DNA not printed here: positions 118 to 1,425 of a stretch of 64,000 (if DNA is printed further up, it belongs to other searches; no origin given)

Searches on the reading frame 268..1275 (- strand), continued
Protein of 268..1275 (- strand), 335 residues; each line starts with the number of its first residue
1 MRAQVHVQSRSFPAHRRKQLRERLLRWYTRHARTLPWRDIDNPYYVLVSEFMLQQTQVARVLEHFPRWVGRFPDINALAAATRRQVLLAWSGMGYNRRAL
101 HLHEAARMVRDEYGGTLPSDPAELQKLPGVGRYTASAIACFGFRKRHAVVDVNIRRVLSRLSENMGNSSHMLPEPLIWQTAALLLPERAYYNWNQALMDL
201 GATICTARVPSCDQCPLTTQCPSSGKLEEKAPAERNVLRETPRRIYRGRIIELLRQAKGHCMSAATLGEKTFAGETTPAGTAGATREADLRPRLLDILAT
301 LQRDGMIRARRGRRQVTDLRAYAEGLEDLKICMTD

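Call 48: find_encoding_contigs(protein=P0091, flank=4000, max_places=1)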
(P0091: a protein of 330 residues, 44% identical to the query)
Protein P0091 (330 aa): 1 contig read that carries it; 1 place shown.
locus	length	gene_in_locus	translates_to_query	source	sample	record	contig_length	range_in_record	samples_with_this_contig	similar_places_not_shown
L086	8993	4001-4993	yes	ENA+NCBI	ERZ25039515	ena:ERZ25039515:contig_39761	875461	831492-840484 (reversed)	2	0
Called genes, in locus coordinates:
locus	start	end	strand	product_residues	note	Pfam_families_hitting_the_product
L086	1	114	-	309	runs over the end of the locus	PF01795:Methyltransf_5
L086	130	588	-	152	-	PF02381:MraZ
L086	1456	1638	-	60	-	-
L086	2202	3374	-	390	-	PF01408:GFO_IDH_MocA, PF02894:GFO_IDH_MocA_C, PF22725:GFO_IDH_MocA_C3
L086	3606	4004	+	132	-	PF00293:NUDIX, PF14815:NUDIX_4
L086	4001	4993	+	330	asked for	PF00730:HhH-GPD, PF00633:HHH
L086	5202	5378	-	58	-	-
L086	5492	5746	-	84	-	-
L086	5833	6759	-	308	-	PF04951:Peptidase_M55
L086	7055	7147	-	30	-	-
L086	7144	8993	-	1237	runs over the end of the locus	PF12770:CHAT, PF13191:AAA_16 (weak), PF13424:TPR_12 (weak)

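Call 70: search_protein_families(library=pfam, proteins=[window:271-1275:-], max_evalue=0.01)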
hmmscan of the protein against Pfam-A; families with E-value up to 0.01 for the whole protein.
window:271-1275:- (335 aa): 3 families
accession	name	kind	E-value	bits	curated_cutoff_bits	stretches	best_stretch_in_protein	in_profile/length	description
PF00730.31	HhH-GPD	-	2.1e-16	60.6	26.2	1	48-167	1-92/108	HhH-GPD superfamily base excision DNA repair protein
PF00633.29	HHH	-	1.6e-07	31.2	24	1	113-141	2-30/30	Helix-hairpin-helix motif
PF14520.12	HHH_5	-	0.0095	16.8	27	0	119-138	32-51/57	Helix-hairpin-helix domain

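Call 79: fold_search(model_id=the predicted structure, library=pdb)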
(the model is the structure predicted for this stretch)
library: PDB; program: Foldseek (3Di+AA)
matches with E <= 10: 216; with E <= 0.001: 68
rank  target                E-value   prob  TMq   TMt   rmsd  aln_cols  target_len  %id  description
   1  7ef9_A                3.3e-15  1.00  0.57  0.47   7.9       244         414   37  Crystal structure of mouse MUTYH in complex with DNA containing AP site analogue:8-oxoG (Form II) (released 2021-06-23)
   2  8fay_A                6.3e-15  1.00  0.57  0.49   2.3       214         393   41  Human MUTYH adenine glycosylase bound to DNA containing a transition state analog (1N) paired with d(8-oxo-G) (released 2024-05-29)
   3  7ef8_A                6.9e-15  1.00  0.57  0.48   2.4       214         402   40  Crystal structure of mouse MUTYH in complex with DNA containing AP site analogue:8-oxoG (Form I) (released 2021-06-23)
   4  8fay_D                1.0e-14  1.00  0.57  0.49   2.3       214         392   41  Human MUTYH adenine glycosylase bound to DNA containing a transition state analog (1N) paired with d(8-oxo-G) (released 2024-05-29)
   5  8dwe_D                1.1e-14  1.00  0.56  0.53   2.9       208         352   39  Adenine glycosylase MutY variant E43Q in complex with DNA containing d(8-oxo-G) paired with substrate purine (released 2023-08-09)
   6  1kg6                  1.1e-14  1.00  0.58  0.85   3.5       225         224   40  Crystal structure of the K142R mutant of E.coli MutY (core fragment) (released 2002-11-26)
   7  1kg4                  1.3e-14  1.00  0.58  0.85   2.8       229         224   38  Crystal structure of the K142A mutant of E. coli MutY (core fragment) (released 2002-11-26)
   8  3n5n_X                1.9e-14  1.00  0.59  0.73   2.2       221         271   40  Crystal structure analysis of the catalytic domain and interdomain connector of human MutY homologue (released 2010-11-10)
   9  5kn9_A                1.9e-14  1.00  0.58  0.86   3.3       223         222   37  MutY N-terminal domain in complex with DNA containing an intrahelical oxoG:A base-pair (released 2017-02-08)
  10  1rrs_A                2.5e-14  1.00  0.56  0.54   3.0       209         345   39  MutY adenine glycosylase in complex with DNA containing an abasic site (released 2004-02-17)
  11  1wef                  2.7e-14  1.00  0.58  0.85   3.0       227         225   40  Catalytic Domain Of Muty From Escherichia Coli K20A Mutant (released 2004-09-21)
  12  1kg5                  2.9e-14  1.00  0.58  0.85   3.5       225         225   40  Crystal structure of the K142Q mutant of E.coli MutY (core fragment) (released 2002-11-26)
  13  1kg2                  3.0e-14  1.00  0.59  0.87   3.0       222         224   40  Crystal structure of the core fragment of MutY from E.coli at 1.2A resolution (released 2002-11-26)
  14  5kn8_A                3.0e-14  1.00  0.58  0.86   3.3       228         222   38  MutY N-terminal domain in complex with undamaged DNA (released 2017-02-08)
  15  8dw7_A                3.1e-14  1.00  0.58  0.55   3.3       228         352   37  DNA glycosylase MutY variant N146S in complex with DNA containing the transition state analog 1N paired with d(8-oxo-G (released 2022-11-30)
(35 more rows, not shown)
